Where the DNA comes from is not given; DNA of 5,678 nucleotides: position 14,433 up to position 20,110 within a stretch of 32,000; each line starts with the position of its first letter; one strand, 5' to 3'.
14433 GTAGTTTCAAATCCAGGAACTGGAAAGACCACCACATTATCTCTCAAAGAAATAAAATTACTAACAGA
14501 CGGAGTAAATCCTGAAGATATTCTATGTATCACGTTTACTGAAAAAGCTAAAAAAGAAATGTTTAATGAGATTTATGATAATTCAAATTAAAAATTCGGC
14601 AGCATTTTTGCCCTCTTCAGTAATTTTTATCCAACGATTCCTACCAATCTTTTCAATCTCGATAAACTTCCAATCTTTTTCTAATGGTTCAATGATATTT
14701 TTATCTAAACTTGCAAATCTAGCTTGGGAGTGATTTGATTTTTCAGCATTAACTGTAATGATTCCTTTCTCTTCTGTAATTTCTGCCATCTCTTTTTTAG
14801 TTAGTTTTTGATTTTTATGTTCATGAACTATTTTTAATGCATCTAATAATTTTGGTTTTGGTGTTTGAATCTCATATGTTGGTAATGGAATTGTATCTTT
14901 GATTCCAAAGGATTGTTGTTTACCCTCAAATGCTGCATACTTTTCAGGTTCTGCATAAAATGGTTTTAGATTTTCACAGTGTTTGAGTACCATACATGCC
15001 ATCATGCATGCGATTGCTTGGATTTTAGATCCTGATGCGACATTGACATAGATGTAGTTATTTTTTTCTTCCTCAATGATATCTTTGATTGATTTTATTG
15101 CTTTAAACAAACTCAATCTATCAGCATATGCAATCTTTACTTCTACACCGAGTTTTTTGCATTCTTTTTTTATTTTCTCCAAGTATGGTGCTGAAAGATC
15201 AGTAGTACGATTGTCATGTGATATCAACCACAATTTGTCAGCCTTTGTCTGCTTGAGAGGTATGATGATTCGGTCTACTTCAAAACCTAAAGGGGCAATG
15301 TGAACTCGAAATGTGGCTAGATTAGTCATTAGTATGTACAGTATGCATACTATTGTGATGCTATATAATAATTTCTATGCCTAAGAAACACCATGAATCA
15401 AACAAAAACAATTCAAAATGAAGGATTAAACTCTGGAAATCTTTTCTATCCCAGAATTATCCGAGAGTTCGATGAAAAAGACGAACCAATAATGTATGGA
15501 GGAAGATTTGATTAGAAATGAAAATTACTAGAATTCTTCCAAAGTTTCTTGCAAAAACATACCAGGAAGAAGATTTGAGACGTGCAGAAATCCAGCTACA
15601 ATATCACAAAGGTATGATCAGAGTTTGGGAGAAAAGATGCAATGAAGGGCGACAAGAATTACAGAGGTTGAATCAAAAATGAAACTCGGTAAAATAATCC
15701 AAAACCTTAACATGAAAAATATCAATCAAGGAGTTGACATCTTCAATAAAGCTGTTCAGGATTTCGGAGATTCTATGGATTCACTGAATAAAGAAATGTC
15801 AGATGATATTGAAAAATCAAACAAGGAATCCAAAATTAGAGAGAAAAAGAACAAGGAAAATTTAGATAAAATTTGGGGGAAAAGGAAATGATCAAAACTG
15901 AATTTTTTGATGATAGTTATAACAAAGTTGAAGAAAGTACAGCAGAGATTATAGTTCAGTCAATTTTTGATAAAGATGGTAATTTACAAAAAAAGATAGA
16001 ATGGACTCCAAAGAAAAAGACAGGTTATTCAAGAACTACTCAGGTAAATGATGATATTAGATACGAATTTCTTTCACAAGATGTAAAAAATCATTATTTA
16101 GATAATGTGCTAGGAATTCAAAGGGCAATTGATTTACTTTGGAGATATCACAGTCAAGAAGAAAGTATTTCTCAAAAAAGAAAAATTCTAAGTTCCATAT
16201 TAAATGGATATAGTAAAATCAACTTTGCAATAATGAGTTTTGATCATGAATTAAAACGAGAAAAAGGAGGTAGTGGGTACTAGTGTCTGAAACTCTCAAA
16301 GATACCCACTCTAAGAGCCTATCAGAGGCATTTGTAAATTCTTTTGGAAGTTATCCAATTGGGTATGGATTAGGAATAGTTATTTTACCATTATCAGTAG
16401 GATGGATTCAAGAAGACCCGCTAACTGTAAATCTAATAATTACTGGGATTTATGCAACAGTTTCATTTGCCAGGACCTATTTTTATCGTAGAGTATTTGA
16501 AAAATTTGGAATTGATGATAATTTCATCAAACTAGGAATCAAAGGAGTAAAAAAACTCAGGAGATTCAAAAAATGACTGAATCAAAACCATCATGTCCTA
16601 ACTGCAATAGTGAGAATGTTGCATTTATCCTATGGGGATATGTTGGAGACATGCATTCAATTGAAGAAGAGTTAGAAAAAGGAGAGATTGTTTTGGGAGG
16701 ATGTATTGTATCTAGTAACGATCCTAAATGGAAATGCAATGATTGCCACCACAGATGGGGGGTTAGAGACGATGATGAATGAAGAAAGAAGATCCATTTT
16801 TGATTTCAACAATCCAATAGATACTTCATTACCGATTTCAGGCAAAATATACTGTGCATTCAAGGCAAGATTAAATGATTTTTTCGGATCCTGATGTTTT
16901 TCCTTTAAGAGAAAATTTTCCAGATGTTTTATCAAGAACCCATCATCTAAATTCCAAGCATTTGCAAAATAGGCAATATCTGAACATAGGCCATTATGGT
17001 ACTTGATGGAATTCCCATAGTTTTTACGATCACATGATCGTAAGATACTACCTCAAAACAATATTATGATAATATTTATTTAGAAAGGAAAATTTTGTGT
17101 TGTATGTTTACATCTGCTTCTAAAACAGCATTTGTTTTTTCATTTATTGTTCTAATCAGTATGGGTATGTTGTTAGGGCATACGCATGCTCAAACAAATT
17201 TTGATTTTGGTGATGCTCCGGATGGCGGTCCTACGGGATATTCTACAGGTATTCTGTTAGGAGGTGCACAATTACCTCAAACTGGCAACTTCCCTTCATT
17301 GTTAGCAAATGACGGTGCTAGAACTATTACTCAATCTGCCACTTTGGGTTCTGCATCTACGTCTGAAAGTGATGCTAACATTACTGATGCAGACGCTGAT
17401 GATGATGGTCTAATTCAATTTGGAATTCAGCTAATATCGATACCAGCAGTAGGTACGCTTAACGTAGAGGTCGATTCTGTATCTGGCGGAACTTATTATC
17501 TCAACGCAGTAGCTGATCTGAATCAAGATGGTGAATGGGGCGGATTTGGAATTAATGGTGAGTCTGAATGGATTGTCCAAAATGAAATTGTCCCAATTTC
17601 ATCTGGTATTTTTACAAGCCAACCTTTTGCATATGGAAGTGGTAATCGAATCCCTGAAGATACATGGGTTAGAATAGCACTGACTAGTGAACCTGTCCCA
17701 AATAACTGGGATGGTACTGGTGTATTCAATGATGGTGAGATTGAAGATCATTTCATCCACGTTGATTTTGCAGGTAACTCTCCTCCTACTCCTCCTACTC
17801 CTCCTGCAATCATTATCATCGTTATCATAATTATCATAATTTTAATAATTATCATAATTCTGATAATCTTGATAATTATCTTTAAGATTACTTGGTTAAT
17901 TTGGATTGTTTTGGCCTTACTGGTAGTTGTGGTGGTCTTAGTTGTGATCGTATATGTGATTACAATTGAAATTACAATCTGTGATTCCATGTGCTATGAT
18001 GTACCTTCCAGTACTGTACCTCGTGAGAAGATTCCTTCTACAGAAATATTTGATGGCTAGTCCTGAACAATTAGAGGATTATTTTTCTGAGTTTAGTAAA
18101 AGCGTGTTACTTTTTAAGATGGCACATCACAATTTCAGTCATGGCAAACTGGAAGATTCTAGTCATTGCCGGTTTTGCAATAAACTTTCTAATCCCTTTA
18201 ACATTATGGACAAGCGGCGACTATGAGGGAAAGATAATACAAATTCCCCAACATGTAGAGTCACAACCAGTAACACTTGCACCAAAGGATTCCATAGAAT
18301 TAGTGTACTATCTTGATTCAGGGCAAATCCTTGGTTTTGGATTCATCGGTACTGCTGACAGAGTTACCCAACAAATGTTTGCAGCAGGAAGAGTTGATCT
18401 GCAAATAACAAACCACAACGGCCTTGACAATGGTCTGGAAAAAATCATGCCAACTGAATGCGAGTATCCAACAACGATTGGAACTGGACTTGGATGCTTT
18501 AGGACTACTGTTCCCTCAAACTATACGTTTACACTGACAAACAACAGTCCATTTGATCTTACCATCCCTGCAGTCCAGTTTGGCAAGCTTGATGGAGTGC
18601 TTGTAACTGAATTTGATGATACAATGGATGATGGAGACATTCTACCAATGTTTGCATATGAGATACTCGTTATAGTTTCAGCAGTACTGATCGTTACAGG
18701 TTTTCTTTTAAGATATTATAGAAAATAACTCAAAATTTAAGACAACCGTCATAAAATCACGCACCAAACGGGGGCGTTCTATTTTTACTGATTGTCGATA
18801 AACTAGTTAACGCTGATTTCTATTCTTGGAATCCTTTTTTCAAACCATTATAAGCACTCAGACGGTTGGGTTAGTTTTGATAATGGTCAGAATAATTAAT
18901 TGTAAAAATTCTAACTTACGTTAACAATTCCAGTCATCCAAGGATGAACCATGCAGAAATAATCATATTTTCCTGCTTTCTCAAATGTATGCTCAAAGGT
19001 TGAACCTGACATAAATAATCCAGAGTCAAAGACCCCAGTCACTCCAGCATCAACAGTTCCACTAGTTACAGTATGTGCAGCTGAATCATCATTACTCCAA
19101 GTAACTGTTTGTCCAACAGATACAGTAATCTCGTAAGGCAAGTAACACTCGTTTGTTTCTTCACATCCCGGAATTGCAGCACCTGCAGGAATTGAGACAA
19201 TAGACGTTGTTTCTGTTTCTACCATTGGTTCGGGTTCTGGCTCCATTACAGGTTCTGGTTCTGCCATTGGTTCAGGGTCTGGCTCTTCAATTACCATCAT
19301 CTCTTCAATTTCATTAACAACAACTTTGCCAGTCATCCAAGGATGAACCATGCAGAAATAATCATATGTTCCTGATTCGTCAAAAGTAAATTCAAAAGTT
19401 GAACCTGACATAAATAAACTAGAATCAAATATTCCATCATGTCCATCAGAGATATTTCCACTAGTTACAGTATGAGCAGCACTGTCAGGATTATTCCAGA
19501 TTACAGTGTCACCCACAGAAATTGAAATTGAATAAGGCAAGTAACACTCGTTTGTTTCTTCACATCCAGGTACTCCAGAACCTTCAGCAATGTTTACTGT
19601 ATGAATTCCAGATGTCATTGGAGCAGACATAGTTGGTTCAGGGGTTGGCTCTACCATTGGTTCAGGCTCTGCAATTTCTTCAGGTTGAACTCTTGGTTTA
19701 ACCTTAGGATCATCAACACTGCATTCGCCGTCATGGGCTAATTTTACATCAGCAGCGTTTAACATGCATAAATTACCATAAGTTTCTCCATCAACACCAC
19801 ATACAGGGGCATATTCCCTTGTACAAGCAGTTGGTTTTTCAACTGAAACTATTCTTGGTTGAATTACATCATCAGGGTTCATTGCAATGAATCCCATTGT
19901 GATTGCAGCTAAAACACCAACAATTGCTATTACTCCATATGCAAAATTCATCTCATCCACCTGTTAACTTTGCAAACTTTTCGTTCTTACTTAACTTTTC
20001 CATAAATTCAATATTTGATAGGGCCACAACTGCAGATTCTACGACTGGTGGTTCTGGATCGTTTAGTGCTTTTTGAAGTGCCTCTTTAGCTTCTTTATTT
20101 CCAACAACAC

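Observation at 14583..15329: Orphan Csa3-like (CARF-like plus wHTH) regulator with no CRISPR-Cas locus in the window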

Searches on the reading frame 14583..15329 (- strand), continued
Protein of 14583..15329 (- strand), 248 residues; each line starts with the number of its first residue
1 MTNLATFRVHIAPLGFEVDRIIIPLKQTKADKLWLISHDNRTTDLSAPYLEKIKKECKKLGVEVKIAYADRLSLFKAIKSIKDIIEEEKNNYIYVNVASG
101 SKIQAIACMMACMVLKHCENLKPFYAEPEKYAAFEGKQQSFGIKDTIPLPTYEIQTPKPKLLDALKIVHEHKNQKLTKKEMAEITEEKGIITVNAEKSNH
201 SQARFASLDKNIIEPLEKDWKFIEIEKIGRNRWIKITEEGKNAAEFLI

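Call 62: fold_search(model_id=the predicted structure, library=pdb)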
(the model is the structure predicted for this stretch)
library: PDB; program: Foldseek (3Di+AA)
matches with E <= 10: 1903; with E <= 0.001: 78
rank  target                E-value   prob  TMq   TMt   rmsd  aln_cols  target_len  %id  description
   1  6wxq_A                2.2e-09  1.00  0.43  0.50  14.1       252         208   12  Crystal structure of CRISPR-associated transcription factor Csa3 complexed with cA4 (released 2021-11-17)
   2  8jbb_A                1.3e-08  1.00  0.49  0.27  10.1       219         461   13  Crystal Structure of the Csm6 from Thermus thermophilus HB8 in complex with A2>p (released 2023-12-13)
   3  8bao_B                3.8e-08  1.00  0.42  0.29  21.1       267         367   10  Dysgonamonadaceae bacterium CRISPR ancillary nuclease 2 (released 2022-11-30)
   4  7pq3_AAA              4.5e-08  1.00  0.42  0.40   9.6       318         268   14  Crystal Structure of the Ring Nuclease 0811 from Sulfolobus islandicus (Sis0811) in complex with its post-catalytic  (released 2021-11-24)
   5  5fsh_A                5.8e-08  1.00  0.48  0.27   9.5       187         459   13  Crystal structure of Thermus thermophilus Csm6 (released 2016-01-27)
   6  2wte_A                6.9e-08  1.00  0.43  0.50  14.7       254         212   11  The structure of the CRISPR-associated protein, Csa3, from Sulfolobus solfataricus at 1.8 angstrom resolution. (released 2010-09-22)
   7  6w11_B                7.4e-08  1.00  0.45  0.54  14.2       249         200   11  The structure of Sulfolobus solfataricus Csa3 in complex with cyclic tetraadenylate (cA4) (released 2021-03-10)
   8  8jbb_B                7.8e-08  1.00  0.48  0.27   8.2       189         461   15  Crystal Structure of the Csm6 from Thermus thermophilus HB8 in complex with A2>p (released 2023-12-13)
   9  5fsh_B                1.1e-07  1.00  0.46  0.26  10.0       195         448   12  Crystal structure of Thermus thermophilus Csm6 (released 2016-01-27)
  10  7bdv_B                1.1e-07  1.00  0.42  0.31  20.9       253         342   12  Structure of Can2 from Sulfobacillus thermosulfidooxidans in complex with cyclic tetra-adenylate (cA4) (released 2021-03-03)
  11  8jbc_B                1.2e-07  1.00  0.46  0.26   8.9       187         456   13  Crystal Structure of the Csm6 K137A mutant from Thermus thermophilus HB8 in its apo form (released 2023-12-13)
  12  7pq3_BBB              1.2e-07  1.00  0.47  0.44   8.3       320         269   13  Crystal Structure of the Ring Nuclease 0811 from Sulfolobus islandicus (Sis0811) in complex with its post-catalytic  (released 2021-11-24)
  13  8jbc_A                1.3e-07  1.00  0.47  0.26   9.1       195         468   14  Crystal Structure of the Csm6 K137A mutant from Thermus thermophilus HB8 in its apo form (released 2023-12-13)
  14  8t66_A                2.2e-07  1.00  0.45  0.68   3.8       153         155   13  cA6 bound Cam1 (released 2024-01-10)
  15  8jh1_A                2.2e-07  1.00  0.48  0.27   9.3       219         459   13  Crystal Structure of the Csm6 Y161A mutant from Thermus thermophilus HB8 in complex with cyclic-tetraadenylate (cA4) (released 2023-12-13)
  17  2wte_B                3.0e-07  1.00  0.43  0.50  13.7       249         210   12  The structure of the CRISPR-associated protein, Csa3, from Sulfolobus solfataricus at 1.8 angstrom resolution. (released 2010-09-22)
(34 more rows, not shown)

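Call 63: find_related_loci(query=window:14583-15329:-, collection=viral_contigs, flank=10000)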
Query window:14583-15329:- (248 aa) in viral_contigs; peptide patterns used: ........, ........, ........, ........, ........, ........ (x = any residue, [..] = any of these).
7 stretches matched a pattern, but none encodes a relative of the query by tblastn (E <= 1e-3).

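Call 83: list_cluster_members(proteins=[P0121, P0124, P0127, P0135, P0145, P0160, P0182, P0221, P0230, P0259])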
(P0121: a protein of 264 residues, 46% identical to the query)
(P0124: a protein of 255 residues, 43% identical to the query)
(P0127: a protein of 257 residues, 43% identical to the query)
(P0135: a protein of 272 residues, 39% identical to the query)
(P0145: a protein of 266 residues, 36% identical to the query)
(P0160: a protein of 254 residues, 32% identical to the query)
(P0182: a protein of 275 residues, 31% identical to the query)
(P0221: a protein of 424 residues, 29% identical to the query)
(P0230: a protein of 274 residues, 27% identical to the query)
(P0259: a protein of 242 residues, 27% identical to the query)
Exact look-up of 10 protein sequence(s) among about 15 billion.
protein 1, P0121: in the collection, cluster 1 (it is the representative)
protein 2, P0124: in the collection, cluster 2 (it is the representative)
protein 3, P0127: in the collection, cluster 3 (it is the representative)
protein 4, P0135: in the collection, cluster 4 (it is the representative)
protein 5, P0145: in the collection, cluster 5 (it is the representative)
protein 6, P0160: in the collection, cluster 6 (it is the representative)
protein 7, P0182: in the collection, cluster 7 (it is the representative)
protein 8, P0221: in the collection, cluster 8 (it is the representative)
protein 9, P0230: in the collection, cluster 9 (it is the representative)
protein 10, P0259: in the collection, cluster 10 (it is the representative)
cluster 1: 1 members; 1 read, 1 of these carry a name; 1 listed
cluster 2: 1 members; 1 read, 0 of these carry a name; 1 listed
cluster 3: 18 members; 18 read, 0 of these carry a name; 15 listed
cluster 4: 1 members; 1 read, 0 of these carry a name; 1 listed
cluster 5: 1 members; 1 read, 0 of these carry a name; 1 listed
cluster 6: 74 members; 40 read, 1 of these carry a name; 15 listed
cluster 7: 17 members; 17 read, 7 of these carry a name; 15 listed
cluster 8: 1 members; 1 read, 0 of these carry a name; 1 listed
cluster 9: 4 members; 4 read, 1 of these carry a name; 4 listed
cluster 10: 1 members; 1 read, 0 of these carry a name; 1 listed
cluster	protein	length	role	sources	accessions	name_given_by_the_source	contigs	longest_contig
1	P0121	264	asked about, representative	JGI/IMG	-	Family of unknown function (DUF6293)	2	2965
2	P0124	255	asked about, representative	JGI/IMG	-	-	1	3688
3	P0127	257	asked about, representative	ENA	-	-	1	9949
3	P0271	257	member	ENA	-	-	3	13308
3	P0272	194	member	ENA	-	-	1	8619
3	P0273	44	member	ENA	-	-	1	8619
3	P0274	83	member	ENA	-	-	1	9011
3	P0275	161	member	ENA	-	-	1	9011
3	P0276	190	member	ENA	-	-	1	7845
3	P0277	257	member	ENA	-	-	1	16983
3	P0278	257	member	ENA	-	-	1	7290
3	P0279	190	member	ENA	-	-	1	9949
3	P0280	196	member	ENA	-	-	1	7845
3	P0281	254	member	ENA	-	-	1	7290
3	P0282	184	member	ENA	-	-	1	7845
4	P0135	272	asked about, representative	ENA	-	-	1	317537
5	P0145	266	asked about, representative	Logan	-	-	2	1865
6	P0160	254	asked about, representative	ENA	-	-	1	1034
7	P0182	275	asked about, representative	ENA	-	-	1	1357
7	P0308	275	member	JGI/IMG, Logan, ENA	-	-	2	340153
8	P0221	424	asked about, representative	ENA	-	-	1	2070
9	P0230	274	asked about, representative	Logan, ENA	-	-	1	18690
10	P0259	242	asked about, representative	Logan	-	-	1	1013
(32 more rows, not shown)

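Call 91: fold_search(model_id=the predicted structure, library=viral)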
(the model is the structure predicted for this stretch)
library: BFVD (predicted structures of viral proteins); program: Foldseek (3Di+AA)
matches with E <= 10: 1511; with E <= 0.001: 5
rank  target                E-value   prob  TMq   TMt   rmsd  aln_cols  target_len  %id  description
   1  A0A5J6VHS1            5.8e-05  1.00  0.32  0.34  18.4       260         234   12  NYN domain protein [Megaviridae environmental sample]
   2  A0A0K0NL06            4.3e-04  1.00  0.33  0.47  10.7       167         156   12  YspA cpYpsA-related SLOG domain-containing protein [Gordonia phage GMA3]
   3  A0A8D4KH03            4.6e-04  0.93  0.26  0.25  21.3       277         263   12  (no name in the UniProt tables at hand)
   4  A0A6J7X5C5            5.2e-04  0.72  0.20  0.12  16.0       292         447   11  AAA domain containing protein [uncultured Caudovirales phage]
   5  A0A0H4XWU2            9.6e-04  0.96  0.31  0.14  18.3       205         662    9  Photolyase/cryptochrome alpha/beta domain-containing protein [Salmon gill poxvirus]
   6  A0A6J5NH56            1.1e-03  0.93  0.29  0.30  18.6       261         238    7  Uncharacterized protein [uncultured Caudovirales phage]
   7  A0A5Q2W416            1.1e-03  0.77  0.25  0.14  19.1       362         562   10  (no name in the UniProt tables at hand)
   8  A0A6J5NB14            1.2e-03  0.82  0.26  0.12  18.2       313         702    8  AAA domain containing protein [uncultured Caudovirales phage]
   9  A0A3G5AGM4            1.8e-03  1.00  0.31  0.43   5.1       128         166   15  DUF2493 domain-containing protein [Solumvirus sp.]
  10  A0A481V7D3            1.8e-03  0.97  0.23  0.06  15.4       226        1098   12  Plasmid replication protein [Halobacterium phage ChaoS9]
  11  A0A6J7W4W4            1.8e-03  0.69  0.24  0.12  20.8       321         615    9  Primase, C-terminal 2 [uncultured Caudovirales phage]
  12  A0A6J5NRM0            1.9e-03  0.57  0.19  0.08  16.9       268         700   14  AAA domain containing protein [uncultured Caudovirales phage]
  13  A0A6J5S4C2            2.5e-03  0.75  0.25  0.19  19.3       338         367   10  AAA domain containing protein [uncultured Caudovirales phage]
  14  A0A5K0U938            2.7e-03  0.69  0.28  0.12  22.7       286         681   12  Uncharacterized protein [Yasminevirus sp. GU-2018]
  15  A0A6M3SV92            4.1e-03  0.97  0.30  0.24  10.0       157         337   13  (no name in the UniProt tables at hand)
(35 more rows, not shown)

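Call 92: find_encoding_contigs(protein=P0135, flank=8000, max_places=2)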
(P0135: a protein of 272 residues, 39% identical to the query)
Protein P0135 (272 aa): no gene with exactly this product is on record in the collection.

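Call 93: find_encoding_contigs(protein=P0308, flank=8000, max_places=2)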
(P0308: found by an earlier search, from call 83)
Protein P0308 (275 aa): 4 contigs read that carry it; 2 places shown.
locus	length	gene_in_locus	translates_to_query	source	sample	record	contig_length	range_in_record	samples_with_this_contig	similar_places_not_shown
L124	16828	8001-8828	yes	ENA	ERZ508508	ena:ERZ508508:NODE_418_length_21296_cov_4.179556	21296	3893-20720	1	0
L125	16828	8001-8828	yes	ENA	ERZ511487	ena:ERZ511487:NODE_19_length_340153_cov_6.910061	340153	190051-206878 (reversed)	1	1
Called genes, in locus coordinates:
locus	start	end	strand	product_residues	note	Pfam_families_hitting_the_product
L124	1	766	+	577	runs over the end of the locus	PF00012:HSP70, PF06723:MreB_Mbl, PF00012:HSP70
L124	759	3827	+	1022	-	-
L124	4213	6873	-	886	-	PF02171:Piwi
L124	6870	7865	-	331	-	PF10977:DUF2797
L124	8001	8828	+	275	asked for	PF19810:HFX_2341_N, PF22665:WHD_DUF6293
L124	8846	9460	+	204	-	-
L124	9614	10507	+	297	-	-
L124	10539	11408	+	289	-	PF13191:AAA_16 (faint), PF00004:AAA, PF13401:AAA_22 (faint), PF17862:AAA_lid_3 (weak)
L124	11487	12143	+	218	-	-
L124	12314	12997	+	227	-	PF18780:HNH_repeat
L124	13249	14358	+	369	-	-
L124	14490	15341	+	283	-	PF01656:CbiA, PF06564:CBP_BcsQ (faint), PF09140:MipZ (weak), PF13614:AAA_31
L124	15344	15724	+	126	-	PF26424:DUF8115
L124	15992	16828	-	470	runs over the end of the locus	?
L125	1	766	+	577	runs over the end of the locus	PF00012:HSP70, PF06723:MreB_Mbl, PF00012:HSP70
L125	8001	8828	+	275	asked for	PF19810:HFX_2341_N, PF22665:WHD_DUF6293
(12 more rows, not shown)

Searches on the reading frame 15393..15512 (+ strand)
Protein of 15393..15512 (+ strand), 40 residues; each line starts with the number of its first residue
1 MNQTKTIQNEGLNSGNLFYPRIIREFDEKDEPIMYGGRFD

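Call 72: find_homologous_proteins(query=window:15393-15512:+, max_evalue=0.01)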
Query seq(40 aa) (40 aa): 1 proteins with E <= 0.01 among 1 candidates.
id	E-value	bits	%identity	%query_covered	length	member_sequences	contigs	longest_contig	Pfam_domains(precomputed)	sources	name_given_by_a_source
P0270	8.2e-20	85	100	100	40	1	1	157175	-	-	-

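Call 86: search_protein_families(library=pfam, proteins=[window:15393-15512:+], max_evalue=0.01)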
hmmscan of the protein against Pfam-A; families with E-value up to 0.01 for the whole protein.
seq(40 aa): 0 families

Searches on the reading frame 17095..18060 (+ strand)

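Call 15: search_protein_families(library=pfam, proteins=[window:17095-18060:+], max_evalue=0.01)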
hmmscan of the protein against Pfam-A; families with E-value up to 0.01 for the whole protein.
window:17095-18060:+ (321 aa): 1 family
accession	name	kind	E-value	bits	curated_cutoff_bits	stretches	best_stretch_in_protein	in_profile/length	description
PF20009.4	GEVED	-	0.00024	22.3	24.4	1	136-221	2-77/78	GEVED domain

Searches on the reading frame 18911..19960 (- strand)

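Call 55: search_protein_families(library=pfam, proteins=[window:18911-19960:-], max_evalue=0.01)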
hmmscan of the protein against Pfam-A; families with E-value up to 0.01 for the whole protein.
window:18911-19960:- (349 aa): 6 families
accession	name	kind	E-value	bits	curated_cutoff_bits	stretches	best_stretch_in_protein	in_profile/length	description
PF00127.26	Copper-bind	-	2.1e-19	70.2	21.2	2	140-216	14-99/99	Copper binding proteins, plastocyanin/azurin family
PF00050.26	Kazal_1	-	1.2e-10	41.7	21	1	43-80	5-49/49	Kazal-type serine protease inhibitor domain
PF13473.12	Cupredoxin_1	-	2.4e-10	40.8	27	2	138-215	30-104/104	Cupredoxin-like domain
PF07648.20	Kazal_2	-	4.2e-07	30.4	22.8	1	43-74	3-35/48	Kazal-type serine protease inhibitor domain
PF05887.16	Trypan_PARP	-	0.00052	20.4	100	0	225-258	89-122/134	Procyclic acidic repetitive protein (PARP)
PF24343.1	OB_DEPS-1_1st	-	0.0019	19.2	27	0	275-298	54-77/84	P-granule-associated protein DEPS-1, first OB-fold domain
